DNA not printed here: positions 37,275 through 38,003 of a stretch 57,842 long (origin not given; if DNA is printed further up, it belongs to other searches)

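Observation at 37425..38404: Nucleoside 2-deoxyribosyltransferase-like gene translationally coupled to peptide deformylase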

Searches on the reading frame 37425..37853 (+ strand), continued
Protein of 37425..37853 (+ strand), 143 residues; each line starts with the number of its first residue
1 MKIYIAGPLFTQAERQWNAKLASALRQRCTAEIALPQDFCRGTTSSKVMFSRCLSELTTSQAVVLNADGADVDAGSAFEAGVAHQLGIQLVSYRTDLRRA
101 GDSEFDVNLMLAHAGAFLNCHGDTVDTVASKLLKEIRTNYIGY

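Call 40: search_protein_families(library=pfam, proteins=[P0025, P0044, P0054, P0055, P0060, P0062, P0072, P0073, P0077, P0078], max_evalue=0.001)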
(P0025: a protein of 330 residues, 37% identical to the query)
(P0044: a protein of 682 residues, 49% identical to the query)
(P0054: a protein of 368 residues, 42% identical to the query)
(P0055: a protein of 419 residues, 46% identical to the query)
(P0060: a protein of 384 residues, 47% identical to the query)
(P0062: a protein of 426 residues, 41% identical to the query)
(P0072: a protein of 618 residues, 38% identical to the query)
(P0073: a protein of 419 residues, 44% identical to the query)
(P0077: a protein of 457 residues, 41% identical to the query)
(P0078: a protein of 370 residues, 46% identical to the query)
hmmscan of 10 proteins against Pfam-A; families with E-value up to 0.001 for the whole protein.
P0025 (330 aa): 4 families
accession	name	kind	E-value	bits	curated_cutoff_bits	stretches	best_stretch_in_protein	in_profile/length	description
PF05014.21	Nuc_deoxyrib_tr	-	1.7e-44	151.1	28.8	2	3-121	1-117/117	Nucleoside 2-deoxyribosyltransferase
PF15891.11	Nuc_deoxyri_tr2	-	3.3e-23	82.5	30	2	3-110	4-105/105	Nucleoside 2-deoxyribosyltransferase like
PF18306.6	LDcluster4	-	4.6e-06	26.8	26.3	0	237-279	91-125/151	SLOG cluster4 family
PF14359.12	DUF4406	-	7.1e-05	23.6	22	0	1-104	1-90/91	Domain of unknown function (DUF4406)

P0044 (682 aa): 3 families
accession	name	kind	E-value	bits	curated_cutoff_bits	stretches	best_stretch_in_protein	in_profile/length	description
PF05014.21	Nuc_deoxyrib_tr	-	5.7e-18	65.6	28.8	1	530-642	1-117/117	Nucleoside 2-deoxyribosyltransferase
PF24963.1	DUF7768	-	3.4e-11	43.8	26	1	375-495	2-97/98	Domain of unknown function (DUF7768)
PF15891.11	Nuc_deoxyri_tr2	-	3.5e-10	40.6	30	1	529-627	3-104/105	Nucleoside 2-deoxyribosyltransferase like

P0054 (368 aa): 4 families
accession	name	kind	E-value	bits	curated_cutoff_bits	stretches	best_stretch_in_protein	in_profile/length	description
PF05014.21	Nuc_deoxyrib_tr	-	1.6e-19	70.6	28.8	1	211-306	1-102/117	Nucleoside 2-deoxyribosyltransferase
PF13328.12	HD_4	-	5.2e-19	69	27.2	1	3-125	1-131/156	HD domain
PF15891.11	Nuc_deoxyri_tr2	-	8.5e-15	55.4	30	1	209-304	2-105/105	Nucleoside 2-deoxyribosyltransferase like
PF01966.28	HD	-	0.0004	21.1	22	1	25-117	3-115/116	HD domain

P0055 (419 aa): 2 families
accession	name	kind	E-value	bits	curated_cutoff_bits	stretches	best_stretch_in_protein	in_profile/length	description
PF05014.21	Nuc_deoxyrib_tr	-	1.6e-23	83.5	28.8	1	248-361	1-117/117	Nucleoside 2-deoxyribosyltransferase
PF15891.11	Nuc_deoxyri_tr2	-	1.1e-12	48.7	30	1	246-346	2-104/105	Nucleoside 2-deoxyribosyltransferase like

P0060 (384 aa): 2 families
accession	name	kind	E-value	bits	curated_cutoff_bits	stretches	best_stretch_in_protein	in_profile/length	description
PF05014.21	Nuc_deoxyrib_tr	-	9.2e-25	87.5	28.8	1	236-349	1-117/117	Nucleoside 2-deoxyribosyltransferase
PF15891.11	Nuc_deoxyri_tr2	-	7.2e-15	55.7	30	1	235-334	3-104/105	Nucleoside 2-deoxyribosyltransferase like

P0062 (426 aa): 2 families
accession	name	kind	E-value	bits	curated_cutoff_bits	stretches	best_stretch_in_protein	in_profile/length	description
PF05014.21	Nuc_deoxyrib_tr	-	1.6e-22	80.2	28.8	1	279-391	1-117/117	Nucleoside 2-deoxyribosyltransferase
PF15891.11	Nuc_deoxyri_tr2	-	1.3e-15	58.1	30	1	277-378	2-105/105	Nucleoside 2-deoxyribosyltransferase like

P0072 (618 aa): 2 families
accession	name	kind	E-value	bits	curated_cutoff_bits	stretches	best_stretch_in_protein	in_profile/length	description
PF05014.21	Nuc_deoxyrib_tr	-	1.6e-25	90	28.8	2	235-338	1-103/117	Nucleoside 2-deoxyribosyltransferase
PF15891.11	Nuc_deoxyri_tr2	-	1.7e-05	25.5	30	0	233-335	2-105/105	Nucleoside 2-deoxyribosyltransferase like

P0073 (419 aa): 2 families
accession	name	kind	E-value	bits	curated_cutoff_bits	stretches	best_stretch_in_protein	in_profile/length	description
PF05014.21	Nuc_deoxyrib_tr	-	5.8e-24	84.9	28.8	1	270-383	1-117/117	Nucleoside 2-deoxyribosyltransferase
PF15891.11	Nuc_deoxyri_tr2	-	4.4e-15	56.4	30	1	268-368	2-104/105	Nucleoside 2-deoxyribosyltransferase like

P0077 (457 aa): 2 families
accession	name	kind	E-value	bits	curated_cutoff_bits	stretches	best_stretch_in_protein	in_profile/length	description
PF05014.21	Nuc_deoxyrib_tr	-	1e-26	93.8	28.8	1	309-422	1-117/117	Nucleoside 2-deoxyribosyltransferase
PF15891.11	Nuc_deoxyri_tr2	-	2.4e-16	60.4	30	1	307-408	2-105/105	Nucleoside 2-deoxyribosyltransferase like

P0078 (370 aa): 2 families
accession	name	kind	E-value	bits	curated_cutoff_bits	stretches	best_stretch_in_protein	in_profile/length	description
PF05014.21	Nuc_deoxyrib_tr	-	9.6e-20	71.3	28.8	1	222-335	1-117/117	Nucleoside 2-deoxyribosyltransferase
PF15891.11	Nuc_deoxyri_tr2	-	3e-14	53.6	30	1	219-320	1-104/105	Nucleoside 2-deoxyribosyltransferase like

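Call 42: fold_search(model_id=the predicted structure, library=pdb)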
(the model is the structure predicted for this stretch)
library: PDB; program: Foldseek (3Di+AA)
matches with E <= 10: 1481; with E <= 0.001: 126
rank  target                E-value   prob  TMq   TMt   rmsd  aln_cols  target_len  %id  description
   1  7m5h_B                3.0e-08  1.00  0.65  0.59   9.1       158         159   30  Crystal structure of conserved protein from Enterococcus faecalis V583 (released 2021-04-07)
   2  7o62_C                5.3e-08  1.00  0.73  0.78   3.7       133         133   24  Crystal structure of a 2`-deoxyribosyltransferase from the psychrophilic bacterium Desulfotalea psychrophila. (released 2021-10-20)
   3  7o62_A                5.7e-08  1.00  0.73  0.77   3.4       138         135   25  Crystal structure of a 2`-deoxyribosyltransferase from the psychrophilic bacterium Desulfotalea psychrophila. (released 2021-10-20)
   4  7m5h_A                7.9e-08  1.00  0.65  0.59   9.2       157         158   30  Crystal structure of conserved protein from Enterococcus faecalis V583 (released 2021-04-07)
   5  7o62_D                1.5e-07  1.00  0.73  0.82   3.0       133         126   25  Crystal structure of a 2`-deoxyribosyltransferase from the psychrophilic bacterium Desulfotalea psychrophila. (released 2021-10-20)
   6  7o62_B                3.2e-07  1.00  0.72  0.75   3.8       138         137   24  Crystal structure of a 2`-deoxyribosyltransferase from the psychrophilic bacterium Desulfotalea psychrophila. (released 2021-10-20)
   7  8pqt_A                2.2e-06  1.00  0.72  0.67   3.5       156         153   21  Nucleoside 2'deoxyribosyltransferase from Chroococcidiopsis thermalis PCC 7203 WT bound to Bis-Tris (released 2024-02-21)
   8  8pqq_D                2.9e-06  1.00  0.63  0.60   3.3       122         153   23  Nucleoside 2'deoxyribosyltransferase from Chroococcidiopsis thermalis PCC 7203 E88Q Mutant bound to Clofarabine (released 2024-02-21)
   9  6evs_A                3.3e-06  1.00  0.70  0.73   2.6       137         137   19  Characterization of 2-deoxyribosyltransferase from psychrotolerant bacterium Bacillus psychrosaccharolyticus: a suitab (released 2018-11-14)
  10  8qc0_A                3.3e-06  1.00  0.73  0.70   3.6       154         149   19  Nucleoside 2'deoxyribosyltransferase from Chroococcidiopsis thermalis PCC 7203 WT ribosylated (released 2024-02-21)
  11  1s2l_C                5.5e-06  1.00  0.76  0.72   3.2       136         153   20  Purine 2'deoxyribosyltransferase native structure (released 2004-03-30)
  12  8rh3_D                5.5e-06  1.00  0.64  0.63   3.0       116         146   24  Nucleoside 2'deoxyribosyltransferase from Chroococcidiopsis thermalis PCC 7203 WT bound to Gemcitabine (released 2024-02-21)
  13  1s2d_A                6.3e-06  1.00  0.70  0.62   3.9       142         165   20  Purine 2'-Deoxyribosyl complex with arabinoside: Ribosylated Intermediate (AraA) (released 2004-03-30)
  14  1s2d_B                6.3e-06  1.00  0.70  0.61   3.8       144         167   21  Purine 2'-Deoxyribosyl complex with arabinoside: Ribosylated Intermediate (AraA) (released 2004-03-30)
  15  8pqs_D                7.6e-06  1.00  0.70  0.67   3.5       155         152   20  Nucleoside 2'deoxyribosyltransferase from Chroococcidiopsis thermalis PCC 7203 E88A Mutant (released 2024-02-21)
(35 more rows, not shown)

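Call 43: search_solved_structures(query=A2, max_evalue=0.01, show_alignments=5)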
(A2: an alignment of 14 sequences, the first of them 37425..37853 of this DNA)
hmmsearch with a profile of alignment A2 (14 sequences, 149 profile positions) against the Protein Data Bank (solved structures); distinct sequences matched with E-value up to 0.01: 15.
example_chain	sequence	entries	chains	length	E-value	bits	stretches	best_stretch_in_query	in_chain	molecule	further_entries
7m5h_A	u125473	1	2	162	2e-25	92.3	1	2-110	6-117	Nucleoside 2-deoxyribosyltransferase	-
7o62_A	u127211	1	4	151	2.6e-21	79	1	2-123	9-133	Chains: A,B,C,D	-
8qc0_A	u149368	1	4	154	2.3e-13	53.2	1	3-122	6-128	Nucleoside 2-deoxyribosyltransferase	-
8pqr_B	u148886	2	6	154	2.4e-13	53.1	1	3-122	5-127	Nucleoside 2-deoxyribosyltransferase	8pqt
8rh3_A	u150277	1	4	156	2.4e-13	53.1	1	3-122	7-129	Nucleoside 2-deoxyribosyltransferase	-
8pqp_A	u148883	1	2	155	4.7e-13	52.2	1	3-122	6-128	Nucleoside 2-deoxyribosyltransferase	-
9emw_A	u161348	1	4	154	1.7e-12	50.4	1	3-122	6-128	Nucleoside 2-deoxyribosyltransferase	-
8pqq_C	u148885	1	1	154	2.2e-12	50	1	3-122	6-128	Nucleoside 2-deoxyribosyltransferase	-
8pqq_A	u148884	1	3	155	2.2e-12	50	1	3-122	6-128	Nucleoside 2-deoxyribosyltransferase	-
8pqs_A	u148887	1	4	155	4.1e-12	49.1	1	3-122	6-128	Nucleoside 2-deoxyribosyltransferase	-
6evs_A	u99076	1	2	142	5.4e-12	48.7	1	2-123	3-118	N-deoxyribosyltransferase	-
9emx_A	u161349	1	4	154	7.7e-12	48.2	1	10-122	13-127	Nucleoside 2-deoxyribosyltransferase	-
1s2d_A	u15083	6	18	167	5.3e-11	45.5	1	2-138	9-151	Nucleoside 2-deoxyribosyltransferase | purine trans deoxyribosylase | Nucleoside deoxyribosyltransferase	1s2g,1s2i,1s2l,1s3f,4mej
2a0k_A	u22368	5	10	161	7.7e-08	35.3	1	2-106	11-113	Nucleoside 2-deoxyribosyltransferase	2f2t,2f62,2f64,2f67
6qai_A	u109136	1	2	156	1.4e-07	34.4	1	2-106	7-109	2-Deoxyribosyltransferase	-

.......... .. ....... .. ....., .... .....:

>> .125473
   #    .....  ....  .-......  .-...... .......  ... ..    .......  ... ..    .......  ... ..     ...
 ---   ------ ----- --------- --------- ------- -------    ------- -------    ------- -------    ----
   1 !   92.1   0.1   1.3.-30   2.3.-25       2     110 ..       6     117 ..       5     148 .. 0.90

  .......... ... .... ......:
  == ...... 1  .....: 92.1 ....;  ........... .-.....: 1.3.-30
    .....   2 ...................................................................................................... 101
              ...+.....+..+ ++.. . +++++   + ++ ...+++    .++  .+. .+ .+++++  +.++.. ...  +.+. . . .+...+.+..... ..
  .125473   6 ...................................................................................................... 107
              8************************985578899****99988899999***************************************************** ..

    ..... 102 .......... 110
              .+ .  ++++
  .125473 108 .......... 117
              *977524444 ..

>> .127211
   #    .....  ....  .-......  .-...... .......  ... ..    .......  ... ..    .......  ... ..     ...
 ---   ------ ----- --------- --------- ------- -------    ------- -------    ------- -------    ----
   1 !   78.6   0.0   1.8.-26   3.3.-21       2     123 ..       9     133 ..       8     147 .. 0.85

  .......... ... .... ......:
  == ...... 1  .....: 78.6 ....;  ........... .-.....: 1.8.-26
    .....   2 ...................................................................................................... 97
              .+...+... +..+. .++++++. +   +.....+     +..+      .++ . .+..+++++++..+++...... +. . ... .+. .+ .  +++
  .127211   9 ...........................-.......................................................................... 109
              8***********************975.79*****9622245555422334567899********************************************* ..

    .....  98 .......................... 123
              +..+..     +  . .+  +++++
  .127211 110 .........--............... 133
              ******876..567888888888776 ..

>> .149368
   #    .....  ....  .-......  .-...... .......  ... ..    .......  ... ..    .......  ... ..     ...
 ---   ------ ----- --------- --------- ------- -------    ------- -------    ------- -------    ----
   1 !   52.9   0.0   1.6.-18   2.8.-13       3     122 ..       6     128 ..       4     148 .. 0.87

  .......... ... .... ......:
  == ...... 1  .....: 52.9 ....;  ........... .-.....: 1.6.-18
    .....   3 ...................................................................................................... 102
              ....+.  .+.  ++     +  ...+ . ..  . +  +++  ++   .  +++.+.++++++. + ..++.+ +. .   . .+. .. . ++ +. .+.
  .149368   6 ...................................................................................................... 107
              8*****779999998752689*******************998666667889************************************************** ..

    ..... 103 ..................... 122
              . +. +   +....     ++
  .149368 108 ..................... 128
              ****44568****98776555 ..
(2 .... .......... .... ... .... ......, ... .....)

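Call 44: find_related_loci(query=A2, collection=viral_contigs, flank=5000)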
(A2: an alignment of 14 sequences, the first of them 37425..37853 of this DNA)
Query A2 (143 aa) in viral_contigs; peptide patterns used: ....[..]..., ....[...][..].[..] (x = any residue, [..] = any of these).
74 stretches matched a pattern; 15 encode a relative of the query (tblastn E <= 1e-3); 15 distinct loci.
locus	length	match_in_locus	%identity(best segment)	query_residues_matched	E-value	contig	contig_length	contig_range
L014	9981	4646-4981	40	2-115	4e-23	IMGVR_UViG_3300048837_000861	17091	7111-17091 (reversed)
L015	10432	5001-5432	34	1-140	4e-20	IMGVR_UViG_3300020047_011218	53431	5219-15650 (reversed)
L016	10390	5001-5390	34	1-138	6e-18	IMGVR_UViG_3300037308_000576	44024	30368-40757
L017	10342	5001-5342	36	1-114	4e-16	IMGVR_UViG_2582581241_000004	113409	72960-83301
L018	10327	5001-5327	35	4-115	1e-13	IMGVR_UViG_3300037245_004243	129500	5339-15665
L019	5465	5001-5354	31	1-122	6e-9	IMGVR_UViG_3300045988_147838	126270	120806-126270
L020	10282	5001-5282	33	3-90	4e-8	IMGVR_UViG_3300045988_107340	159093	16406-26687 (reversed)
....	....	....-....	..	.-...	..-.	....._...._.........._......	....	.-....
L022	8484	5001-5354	31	1-122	5e-8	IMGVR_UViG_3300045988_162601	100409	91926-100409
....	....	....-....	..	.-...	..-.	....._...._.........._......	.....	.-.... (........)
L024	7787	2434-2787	31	1-122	5e-8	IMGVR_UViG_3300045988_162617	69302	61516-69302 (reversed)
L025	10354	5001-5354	31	1-122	5e-8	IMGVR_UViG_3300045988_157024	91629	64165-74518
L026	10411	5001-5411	36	1-138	1e-19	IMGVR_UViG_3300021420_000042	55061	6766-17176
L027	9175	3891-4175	28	2-90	8e-6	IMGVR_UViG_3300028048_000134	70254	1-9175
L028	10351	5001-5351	27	1-122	1e-4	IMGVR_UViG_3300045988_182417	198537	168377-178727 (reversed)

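Call 66: search_protein_families(library=padloc, proteins=[window:37425-37853:+], max_evalue=0.01)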
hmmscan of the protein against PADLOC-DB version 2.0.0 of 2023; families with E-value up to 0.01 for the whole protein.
window:37425-37853:+ (143 aa): 0 families

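Call 67: search_protein_families(library=ncbifam, proteins=[L003:6498-7496:+, window:37425-37853:+], max_evalue=0.001)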
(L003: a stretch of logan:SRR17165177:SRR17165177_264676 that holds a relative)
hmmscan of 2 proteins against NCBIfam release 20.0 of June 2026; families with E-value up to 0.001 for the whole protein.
L003:6498-7496:+ (333 aa): 13 families
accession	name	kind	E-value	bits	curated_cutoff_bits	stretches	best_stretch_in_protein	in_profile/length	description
NF003470.0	PRK05096.1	equivalog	1.6e-145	484.6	397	1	1-332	1-339/347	GMP reductase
TIGR01305.1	GMP_reduct_1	equivalog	3.5e-136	453.8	492.15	1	2-333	1-339/343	GMP reductase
TIGR01302.1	IMP_dehydrog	equivalog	9.1e-60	202.8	481.5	2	99-320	218-448/450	IMP dehydrogenase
NF005869.0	PRK07807.1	equivalog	9.3e-59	199.7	549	2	118-322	239-457/479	GuaB1 family IMP dehydrogenase-related protein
NF052358.1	GMPRedGuaB1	equivalog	1.3e-54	186.2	675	2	121-322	242-457/479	GMP reductase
TIGR01303.1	IMP_DH_rel_1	equivalog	6.7e-54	183.5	562.75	2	120-322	239-455/475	GuaB1 family IMP dehydrogenase-related protein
NF003966.0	PRK05458.1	equivalog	2.9e-53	181.3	344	1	9-328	6-317/327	GMP reductase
TIGR01306.1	GMP_reduct_2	equivalog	6.4e-44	150.8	465.65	1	9-324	2-309/321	GMP reductase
NF005311.0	PRK06843.1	equivalog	1.1e-41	143.1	779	1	106-327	151-385/404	inosine 5-monophosphate dehydrogenase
NF005493.0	PRK07107.1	equivalog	2.9e-30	105.3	585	1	115-326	251-475/502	IMP dehydrogenase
TIGR01304.1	IMP_DH_rel_2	equivalog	3.1e-17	62.9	342.1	1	147-324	185-362/365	GuaB3 family IMP dehydrogenase-related protein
TIGR02151.1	IPP_isom_2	equivalog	0.00047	19.2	281.3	0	192-238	243-287/338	type 2 isopentenyl-diphosphate Delta-isomerase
TIGR03966.1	actino_HemFlav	equivalog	0.00049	18.9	470.85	1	205-240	297-332/385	pre-mycofactocin synthase MftD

window:37425-37853:+ (143 aa): 0 families

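Call 76: search_protein_families(library=pfam, alignment_id=A4, max_evalue=0.00001)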
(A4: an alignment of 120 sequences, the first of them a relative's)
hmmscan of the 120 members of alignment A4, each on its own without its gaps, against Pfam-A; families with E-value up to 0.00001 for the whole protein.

A. member 1, L014:28-753:+ (242 aa): 1 family
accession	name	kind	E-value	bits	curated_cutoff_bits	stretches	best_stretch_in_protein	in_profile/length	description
PF02253.21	PLA1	-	7.8e-30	104.7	27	1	14-241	51-256/257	Phospholipase A1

B. families by the number of members that match (of 120 scanned): 61 families (the first 25 are shown)
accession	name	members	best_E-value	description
PF05014.21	Nuc_deoxyrib_tr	7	2.8e-25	Nucleoside 2-deoxyribosyltransferase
PF15891.11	Nuc_deoxyri_tr2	6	1.9e-14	Nucleoside 2-deoxyribosyltransferase like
PF00476.26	DNA_pol_A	2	9.7e-60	DNA polymerase family A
PF00709.27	Adenylsucc_synt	2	7.5e-30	Adenylosuccinate synthetase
PF10127.15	RlaP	2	4.8e-18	RNA repair pathway DNA polymerase beta family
PF01612.26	DNA_pol_A_exo1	2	1.2e-07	3'-5' exonuclease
PF13597.11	NRDD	1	1.6e-188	Anaerobic ribonucleoside-triphosphate reductase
PF02867.20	Ribonuc_red_lgC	1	1.4e-94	Ribonucleotide reductase, barrel domain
PF10138.15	vWA-TerF-like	1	1.3e-61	vWA found in TerF C terminus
PF13353.11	Fer4_12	1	3.3e-49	4Fe-4S single cluster domain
PF13506.12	Glyco_transf_21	1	1.3e-47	Glycosyl transferase family 21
PF25109.1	HAD_PNKP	1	3.6e-39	Polynucleotide kinase PNKP phosphatase domain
PF02342.23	TerD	1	3.9e-37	TerD domain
PF02223.23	Thymidylate_kin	1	2.3e-33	Thymidylate kinase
PF13358.12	DDE_3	1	2e-32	DDE superfamily endonuclease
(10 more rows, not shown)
